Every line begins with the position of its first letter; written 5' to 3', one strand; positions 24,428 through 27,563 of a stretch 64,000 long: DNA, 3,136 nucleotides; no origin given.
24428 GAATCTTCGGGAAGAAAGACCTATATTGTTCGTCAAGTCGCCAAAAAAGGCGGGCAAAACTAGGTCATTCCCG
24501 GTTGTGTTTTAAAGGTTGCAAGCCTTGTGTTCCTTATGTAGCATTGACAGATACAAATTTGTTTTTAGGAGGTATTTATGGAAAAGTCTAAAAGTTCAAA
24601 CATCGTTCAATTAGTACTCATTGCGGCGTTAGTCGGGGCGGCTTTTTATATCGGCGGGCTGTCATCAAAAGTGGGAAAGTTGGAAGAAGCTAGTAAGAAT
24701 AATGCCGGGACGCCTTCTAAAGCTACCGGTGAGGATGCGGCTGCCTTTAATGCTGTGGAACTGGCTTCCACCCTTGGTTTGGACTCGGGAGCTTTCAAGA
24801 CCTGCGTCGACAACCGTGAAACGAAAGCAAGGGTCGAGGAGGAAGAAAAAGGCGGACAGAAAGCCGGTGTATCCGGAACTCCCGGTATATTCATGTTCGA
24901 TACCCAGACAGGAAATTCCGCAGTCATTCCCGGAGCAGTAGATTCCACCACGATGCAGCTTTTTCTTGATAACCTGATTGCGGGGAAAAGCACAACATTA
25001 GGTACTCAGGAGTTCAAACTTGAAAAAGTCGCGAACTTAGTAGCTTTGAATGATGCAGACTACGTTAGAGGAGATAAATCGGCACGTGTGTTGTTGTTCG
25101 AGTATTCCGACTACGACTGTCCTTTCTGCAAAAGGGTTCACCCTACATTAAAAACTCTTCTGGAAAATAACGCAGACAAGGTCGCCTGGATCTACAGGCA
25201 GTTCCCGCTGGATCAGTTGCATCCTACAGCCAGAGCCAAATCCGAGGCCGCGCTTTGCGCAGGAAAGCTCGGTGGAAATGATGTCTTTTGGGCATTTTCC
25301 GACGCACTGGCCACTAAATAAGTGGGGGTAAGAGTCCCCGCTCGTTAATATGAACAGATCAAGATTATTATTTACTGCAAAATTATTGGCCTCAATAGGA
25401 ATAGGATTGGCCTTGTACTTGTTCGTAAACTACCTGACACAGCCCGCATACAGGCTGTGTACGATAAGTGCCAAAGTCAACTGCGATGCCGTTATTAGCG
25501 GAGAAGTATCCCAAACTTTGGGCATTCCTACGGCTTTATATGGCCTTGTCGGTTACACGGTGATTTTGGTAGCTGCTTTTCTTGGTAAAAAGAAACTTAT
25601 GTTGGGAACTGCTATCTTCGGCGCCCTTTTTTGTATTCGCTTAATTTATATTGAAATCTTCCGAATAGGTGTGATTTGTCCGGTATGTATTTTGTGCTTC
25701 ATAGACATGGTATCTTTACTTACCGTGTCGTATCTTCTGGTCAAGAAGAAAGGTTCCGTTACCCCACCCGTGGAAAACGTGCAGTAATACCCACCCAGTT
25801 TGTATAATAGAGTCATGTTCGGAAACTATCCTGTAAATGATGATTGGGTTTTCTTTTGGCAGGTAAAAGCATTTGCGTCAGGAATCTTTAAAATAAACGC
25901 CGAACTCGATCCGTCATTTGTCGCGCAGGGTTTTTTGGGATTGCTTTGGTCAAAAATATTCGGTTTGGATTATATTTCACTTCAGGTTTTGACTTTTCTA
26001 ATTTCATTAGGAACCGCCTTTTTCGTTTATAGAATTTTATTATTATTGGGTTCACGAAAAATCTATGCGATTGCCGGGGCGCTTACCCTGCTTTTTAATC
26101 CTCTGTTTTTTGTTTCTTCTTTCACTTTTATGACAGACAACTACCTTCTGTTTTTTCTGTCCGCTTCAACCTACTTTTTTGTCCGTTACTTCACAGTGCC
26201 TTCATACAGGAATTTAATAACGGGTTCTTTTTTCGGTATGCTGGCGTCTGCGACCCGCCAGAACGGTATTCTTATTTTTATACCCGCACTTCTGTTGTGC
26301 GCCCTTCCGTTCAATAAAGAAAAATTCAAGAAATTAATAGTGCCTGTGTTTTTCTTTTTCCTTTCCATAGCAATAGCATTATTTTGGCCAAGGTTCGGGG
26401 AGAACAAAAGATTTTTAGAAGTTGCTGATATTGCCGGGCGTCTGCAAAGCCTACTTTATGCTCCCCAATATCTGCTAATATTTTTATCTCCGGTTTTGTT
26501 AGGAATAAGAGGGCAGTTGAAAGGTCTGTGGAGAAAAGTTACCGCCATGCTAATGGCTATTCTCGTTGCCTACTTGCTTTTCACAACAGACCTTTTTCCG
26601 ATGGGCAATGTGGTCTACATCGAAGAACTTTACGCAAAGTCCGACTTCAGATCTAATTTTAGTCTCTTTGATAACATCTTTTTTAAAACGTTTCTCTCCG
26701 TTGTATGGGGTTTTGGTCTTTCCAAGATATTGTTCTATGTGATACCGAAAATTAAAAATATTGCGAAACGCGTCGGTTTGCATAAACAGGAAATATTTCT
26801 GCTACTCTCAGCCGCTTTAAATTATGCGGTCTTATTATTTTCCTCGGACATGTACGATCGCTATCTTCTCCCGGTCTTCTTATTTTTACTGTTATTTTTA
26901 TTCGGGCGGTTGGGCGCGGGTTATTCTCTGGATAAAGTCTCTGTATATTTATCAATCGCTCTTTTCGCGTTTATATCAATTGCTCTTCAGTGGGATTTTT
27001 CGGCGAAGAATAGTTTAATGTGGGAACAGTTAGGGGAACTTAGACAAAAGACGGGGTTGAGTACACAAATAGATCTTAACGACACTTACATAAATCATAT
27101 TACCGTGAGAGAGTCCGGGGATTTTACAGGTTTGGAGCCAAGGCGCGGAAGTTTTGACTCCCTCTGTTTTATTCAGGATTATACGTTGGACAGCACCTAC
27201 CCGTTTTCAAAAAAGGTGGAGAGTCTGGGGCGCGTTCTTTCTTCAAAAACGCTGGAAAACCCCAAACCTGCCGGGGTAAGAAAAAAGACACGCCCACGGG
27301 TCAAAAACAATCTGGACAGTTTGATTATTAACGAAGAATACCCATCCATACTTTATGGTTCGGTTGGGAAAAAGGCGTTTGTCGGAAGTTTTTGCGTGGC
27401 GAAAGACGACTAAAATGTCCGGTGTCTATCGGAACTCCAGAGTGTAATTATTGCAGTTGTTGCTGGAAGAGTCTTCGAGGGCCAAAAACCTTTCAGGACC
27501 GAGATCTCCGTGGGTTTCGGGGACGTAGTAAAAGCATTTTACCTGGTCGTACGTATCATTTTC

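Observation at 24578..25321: DsbA-like protein with its thioredoxin and helical segments in permuted order.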

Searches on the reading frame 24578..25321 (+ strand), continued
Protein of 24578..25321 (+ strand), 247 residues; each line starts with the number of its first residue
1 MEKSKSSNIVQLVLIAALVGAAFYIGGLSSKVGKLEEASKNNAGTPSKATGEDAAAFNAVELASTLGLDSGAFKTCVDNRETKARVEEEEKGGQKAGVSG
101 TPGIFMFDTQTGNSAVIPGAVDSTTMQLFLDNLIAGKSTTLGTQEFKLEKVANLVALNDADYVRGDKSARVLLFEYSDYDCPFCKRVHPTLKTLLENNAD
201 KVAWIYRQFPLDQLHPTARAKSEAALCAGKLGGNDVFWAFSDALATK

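Call 51: find_encoding_contigs(protein=P0060, flank=3500, max_places=1)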
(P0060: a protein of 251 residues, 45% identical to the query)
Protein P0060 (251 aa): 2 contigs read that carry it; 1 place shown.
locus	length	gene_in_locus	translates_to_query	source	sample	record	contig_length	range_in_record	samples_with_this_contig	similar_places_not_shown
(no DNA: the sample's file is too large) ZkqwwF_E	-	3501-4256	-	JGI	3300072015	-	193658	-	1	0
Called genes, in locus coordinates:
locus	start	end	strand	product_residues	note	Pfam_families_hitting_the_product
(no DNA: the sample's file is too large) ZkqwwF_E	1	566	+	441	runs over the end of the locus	PF01551:Peptidase_M23 (weak)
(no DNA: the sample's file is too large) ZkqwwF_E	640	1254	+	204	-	-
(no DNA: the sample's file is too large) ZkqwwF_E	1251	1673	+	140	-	PF04892:VanZ-LLP1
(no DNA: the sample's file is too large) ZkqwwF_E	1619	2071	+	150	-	PF02367:TsaE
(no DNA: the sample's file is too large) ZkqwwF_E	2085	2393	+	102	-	PF00814:TsaD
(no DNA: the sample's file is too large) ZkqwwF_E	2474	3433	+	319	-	PF00535:Glycos_transf_2, PF10111:Glyco_tranf_2_2, PF13641:Glyco_tranf_2_3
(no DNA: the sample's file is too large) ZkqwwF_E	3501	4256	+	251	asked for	PF01323:DSBA, PF13462:Thioredoxin_4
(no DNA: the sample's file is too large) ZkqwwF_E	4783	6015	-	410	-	PF09992:NAGPA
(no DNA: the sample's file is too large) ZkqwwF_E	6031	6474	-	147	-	PF00293:NUDIX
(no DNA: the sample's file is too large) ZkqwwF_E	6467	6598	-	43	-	-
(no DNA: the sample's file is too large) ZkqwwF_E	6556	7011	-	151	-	-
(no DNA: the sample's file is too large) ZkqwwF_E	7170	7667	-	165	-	-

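Call 61: search_protein_families(library=pfam, proteins=[L025:5669-6223:+, L007:5866-7155:-, L007:7086-8255:+, L009:2975-4300:-, L016:4001-4849:-, L005:3660-4727:+, L018:2137-2793:+, L018:2732-3193:+], max_evalue=0.001)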
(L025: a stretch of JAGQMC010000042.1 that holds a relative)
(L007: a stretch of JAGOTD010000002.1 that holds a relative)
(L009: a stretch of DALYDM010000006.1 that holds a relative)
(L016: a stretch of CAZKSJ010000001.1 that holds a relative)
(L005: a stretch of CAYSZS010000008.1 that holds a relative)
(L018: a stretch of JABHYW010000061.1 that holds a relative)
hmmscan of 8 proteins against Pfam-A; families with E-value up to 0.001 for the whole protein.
L025:5669-6223:+ (185 aa): 0 families

L007:5866-7155:- (430 aa): 1 family
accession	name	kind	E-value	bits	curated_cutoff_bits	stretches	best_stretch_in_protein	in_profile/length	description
PF02073.20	Peptidase_M29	-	1.3e-91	307.9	27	1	40-428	5-406/406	Thermophilic metalloprotease (M29)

L007:7086-8255:+ (390 aa): 0 families

L009:2975-4300:- (442 aa): 5 families
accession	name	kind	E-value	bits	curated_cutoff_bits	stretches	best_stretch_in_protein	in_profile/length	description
PF04542.20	Sigma70_r2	-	4.6e-22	78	24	1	206-278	1-71/71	Sigma-70 region 2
PF04539.22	Sigma70_r3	-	4.9e-19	68.7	25.3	1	287-363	1-76/78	Sigma-70 region 3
PF04545.22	Sigma70_r4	-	2.4e-17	62.6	24.1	1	377-430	1-50/50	Sigma-70, region 4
PF00140.25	Sigma70_r1_2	-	2e-12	47.3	22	1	168-200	1-33/34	Sigma-70 factor, region 1.2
PF03979.19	Sigma70_r1_1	-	9.4e-11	42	22.5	1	94-146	6-58/81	Sigma-70 factor, region 1.1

L016:4001-4849:- (283 aa): 9 families
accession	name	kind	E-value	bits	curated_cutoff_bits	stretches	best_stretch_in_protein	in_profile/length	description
PF05175.20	MTS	-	2.7e-12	47.1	23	1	112-193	34-108/170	Methyltransferase small domain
PF13847.12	Methyltransf_31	-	1.9e-09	37.8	27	1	112-245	6-110/145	Methyltransferase domain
PF13649.12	Methyltransf_25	-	1.2e-07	32.7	27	1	113-199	1-82/97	Methyltransferase domain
PF06325.19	PrmA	-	3.3e-07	30.5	22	1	95-191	151-234/296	Ribosomal protein L11 methyltransferase (PrmA)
PF13489.12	Methyltransf_23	-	6.4e-07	29.7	27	0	113-259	26-133/164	Methyltransferase domain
PF08242.18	Methyltransf_12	-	1.3e-06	29.4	30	1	115-190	2-72/98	Methyltransferase domain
PF12847.13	Methyltransf_18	-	1.4e-05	25.6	27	1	108-188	13-87/151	Methyltransferase domain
PF08241.18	Methyltransf_11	-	2.5e-05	25.3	21.2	1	115-190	2-67/95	Methyltransferase domain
PF01170.24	UPF0020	-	0.00032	20.9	22.3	1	130-193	71-131/197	RMKL-like, methyltransferase domain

L005:3660-4727:+ (356 aa): 9 families
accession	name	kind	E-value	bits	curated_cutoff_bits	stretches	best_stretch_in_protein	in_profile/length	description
PF07992.20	Pyr_redox_2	-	3.2e-46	158.5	26.1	1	36-335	2-288/291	Pyridine nucleotide-disulphide oxidoreductase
PF13738.12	Pyr_redox_3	-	4.1e-18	66.1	30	1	110-293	101-289/305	Pyridine nucleotide-disulphide oxidoreductase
PF00070.33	Pyr_redox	-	3e-15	56.9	22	1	176-252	1-81/82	Pyridine nucleotide-disulphide oxidoreductase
PF01266.30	DAO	-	1.8e-05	24.9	27.9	0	89-148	147-209/353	FAD dependent oxidoreductase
PF13434.12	Lys_Orn_oxgnase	-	3.6e-05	23.5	21.3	0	128-211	142-227/339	L-lysine 6-monooxygenase/L-ornithine 5-monooxygenase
PF12831.13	FAD_oxidored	-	0.00023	21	27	1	36-114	1-70/416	FAD dependent oxidoreductase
PF00890.30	FAD_binding_2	-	0.0003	20.6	20.4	0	36-71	1-37/414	FAD binding domain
PF01134.28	GIDA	-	0.00042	19.9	22.1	0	36-68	1-29/391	Glucose inhibited division protein A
PF03486.20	HI0933_like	-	0.00047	20.1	50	0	36-67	2-34/244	HI0933-like protein Rossmann domain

L018:2137-2793:+ (219 aa): 3 families
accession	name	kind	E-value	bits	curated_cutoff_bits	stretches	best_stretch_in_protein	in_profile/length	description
PF13462.12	Thioredoxin_4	-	3.3e-30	105.9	23.2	1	50-213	6-165/165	Thioredoxin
PF01323.26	DSBA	-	9.4e-17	61.8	25.6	2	108-211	90-190/191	DSBA-like thioredoxin domain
PF13743.12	Thioredoxin_5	-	1.2e-05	25.6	27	1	105-197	76-167/186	Thioredoxin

L018:2732-3193:+ (154 aa): 1 family
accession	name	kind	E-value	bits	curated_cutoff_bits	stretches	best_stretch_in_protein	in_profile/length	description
PF07884.19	VKOR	-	8.8e-26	91.1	27.5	1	26-146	2-132/134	Vitamin K epoxide reductase family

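Call 69: predict_structure(alignment_id=A2)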
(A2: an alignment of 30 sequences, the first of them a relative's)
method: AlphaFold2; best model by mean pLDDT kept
length: 259 residues; sequences in the alignment: 30
mean_pLDDT: 87.3   pTM: 0.73
mean pLDDT of the five models: 87.3, 86.3, 85.8, 85.6, 84.9
residues with pLDDT >= 90: 183; 70-90: 33; 50-70: 19; < 50: 24
segments of 3 or more residues with pLDDT < 50: 1-4, 48-64
pLDDT, mean of each block of 10 residues (from residue 1): 50 66 91 81 54 38 59 95 98 98 95 98 98 95 98 98 95 87 98 98 98 97 97 95 97 95
secondary structure, 60 per line:
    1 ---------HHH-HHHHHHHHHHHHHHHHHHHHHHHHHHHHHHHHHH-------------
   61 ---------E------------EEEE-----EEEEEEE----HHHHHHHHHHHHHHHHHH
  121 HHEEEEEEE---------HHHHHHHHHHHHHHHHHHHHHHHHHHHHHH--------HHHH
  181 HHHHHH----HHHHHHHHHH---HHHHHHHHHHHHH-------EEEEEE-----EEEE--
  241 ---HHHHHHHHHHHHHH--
elements in order: H14-47 E83-86 E92-98 H103-122 E123-129 H139-168 H177-186 H191-200 H204-216 E224-229 E235-238 H244-257

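Call 71: fold_search(model_id=the predicted structure, library=pdb)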
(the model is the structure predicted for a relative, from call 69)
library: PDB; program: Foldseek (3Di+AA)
matches with E <= 10: 997; with E <= 0.001: 207
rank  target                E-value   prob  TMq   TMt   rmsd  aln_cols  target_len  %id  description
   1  4n30                  9.3e-13  1.00  0.59  0.82   2.4       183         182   31  Crystal structure of Pseudomonas aeruginosa DsbA2 (released 2013-12-04)
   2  3f4r                  6.0e-11  1.00  0.57  0.73   3.8       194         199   22  Crystal structure of Wolbachia pipientis alpha-DsbA1 (released 2009-03-24)
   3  3f4s                  6.0e-11  1.00  0.57  0.73   3.9       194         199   22  Crystal structure of Wolbachia pipientis alpha-DsbA1 T172V (released 2009-03-24)
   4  3f4t                  8.6e-11  1.00  0.57  0.72   3.9       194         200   22  Crystal structure of Wolbachia pipientis alpha-DsbA1 C97A/C146A (released 2009-03-24)
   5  9edl_B                3.2e-10  1.00  0.49  0.55   3.3       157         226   22  Crystal structure of Francisella tularensis DsbA1 (released 2024-12-18)
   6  3eu4                  4.6e-10  1.00  0.61  0.83   2.6       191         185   22  Crystal Structure of BdbD from Bacillus subtilis (oxidised) (released 2009-06-16)
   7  9edl_A                7.8e-10  1.00  0.49  0.56   7.6       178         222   20  Crystal structure of Francisella tularensis DsbA1 (released 2024-12-18)
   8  3eu3                  8.3e-10  1.00  0.61  0.83   2.6       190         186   21  Crystal Structure of BdbD from Bacillus subtilis (reduced) (released 2009-06-16)
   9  3gyk_A                9.3e-10  1.00  0.57  0.83   2.7       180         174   25  The crystal structure of a thioredoxin-like oxidoreductase from Silicibacter pomeroyi DSS-3 (released 2009-06-09)
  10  3gyk_B                9.9e-10  1.00  0.57  0.83   2.7       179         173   24  The crystal structure of a thioredoxin-like oxidoreductase from Silicibacter pomeroyi DSS-3 (released 2009-06-09)
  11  7unn                  1.4e-09  1.00  0.57  0.60   9.5       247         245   19  Thiol-disulfide oxidoreductase TsdA from Corynebacterium diphtheriae (released 2022-04-20)
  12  7jve_B                1.6e-09  1.00  0.60  0.62  11.1       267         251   12  Crystal structure of Salmonella enterica Typhimurium BcfH (released 2021-04-21)
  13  7jve_D                1.9e-09  1.00  0.59  0.62  10.7       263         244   14  Crystal structure of Salmonella enterica Typhimurium BcfH (released 2021-04-21)
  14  6eez_B                2.4e-09  1.00  0.52  0.69   3.0       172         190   17  Crystal Structure of the thiol-disulfide exchange protein alpha-DsbA2 from Wolbachia pipientis (released 2019-04-17)
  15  4pwp                  3.1e-09  1.00  0.56  0.58   9.4       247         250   19  Crystal structure of DsbA from the Gram positive bacterium Corynebacterium diphtheriae (released 2015-03-25)
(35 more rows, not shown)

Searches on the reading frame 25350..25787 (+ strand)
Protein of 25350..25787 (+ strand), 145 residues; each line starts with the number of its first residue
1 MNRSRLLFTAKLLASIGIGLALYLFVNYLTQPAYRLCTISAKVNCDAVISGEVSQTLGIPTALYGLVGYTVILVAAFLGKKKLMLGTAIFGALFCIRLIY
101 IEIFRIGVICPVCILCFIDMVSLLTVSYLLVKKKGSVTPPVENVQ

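Call 3: search_protein_families(library=pfam, proteins=[window:25350-25787:+], max_evalue=1)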
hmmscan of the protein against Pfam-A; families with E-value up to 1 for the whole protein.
window:25350-25787:+ (145 aa): 1 family
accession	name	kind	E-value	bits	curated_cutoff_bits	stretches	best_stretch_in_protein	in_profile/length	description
PF07884.19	VKOR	-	5.7e-21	75.5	27.5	1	12-127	5-133/134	Vitamin K epoxide reductase family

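Call 44: search_protein_families(library=ncbifam, proteins=[window:25350-25784:+], max_evalue=0.01)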
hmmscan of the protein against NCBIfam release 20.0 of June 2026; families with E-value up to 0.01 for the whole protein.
window:25350-25784:+ (145 aa): 2 families
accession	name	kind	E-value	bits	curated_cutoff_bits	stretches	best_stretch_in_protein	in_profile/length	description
NF011480.0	PRK14889.1-4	equivalog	1.1e-15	58.2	120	1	12-133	11-129/132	VKOR family protein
NF011479.0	PRK14889.1-2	equivalog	5.9e-07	29.8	264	1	12-130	15-142/145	VKOR family protein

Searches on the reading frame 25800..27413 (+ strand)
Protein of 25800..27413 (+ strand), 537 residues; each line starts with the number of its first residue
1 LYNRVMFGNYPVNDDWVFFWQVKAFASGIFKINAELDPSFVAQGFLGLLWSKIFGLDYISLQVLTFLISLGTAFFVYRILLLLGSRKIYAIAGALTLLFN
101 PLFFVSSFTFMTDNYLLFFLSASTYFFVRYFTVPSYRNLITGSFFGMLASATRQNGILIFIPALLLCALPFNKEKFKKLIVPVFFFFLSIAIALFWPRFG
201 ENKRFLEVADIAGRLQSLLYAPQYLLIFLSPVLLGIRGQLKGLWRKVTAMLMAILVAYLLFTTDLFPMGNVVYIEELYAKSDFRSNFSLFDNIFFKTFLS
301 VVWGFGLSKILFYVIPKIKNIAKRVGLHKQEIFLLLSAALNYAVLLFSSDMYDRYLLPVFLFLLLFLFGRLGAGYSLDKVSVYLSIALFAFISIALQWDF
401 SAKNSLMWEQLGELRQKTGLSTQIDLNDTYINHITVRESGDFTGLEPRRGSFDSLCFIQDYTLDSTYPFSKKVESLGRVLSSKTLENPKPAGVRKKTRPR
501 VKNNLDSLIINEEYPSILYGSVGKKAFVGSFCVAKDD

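Call 3: search_protein_families(library=pfam, proteins=[window:25800-27413:+], max_evalue=1)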
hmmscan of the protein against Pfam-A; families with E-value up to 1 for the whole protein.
window:25800-27413:+ (537 aa): 2 families
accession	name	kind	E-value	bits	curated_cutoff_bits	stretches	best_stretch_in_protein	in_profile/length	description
PF02366.24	PMT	-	2.7e-07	30.9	22.7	1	53-176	77-205/245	Dolichyl-phosphate-mannose-protein mannosyltransferase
PF13231.12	PMT_2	-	3e-07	31.2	26.1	1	49-196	12-155/160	Dolichyl-phosphate-mannose-protein mannosyltransferase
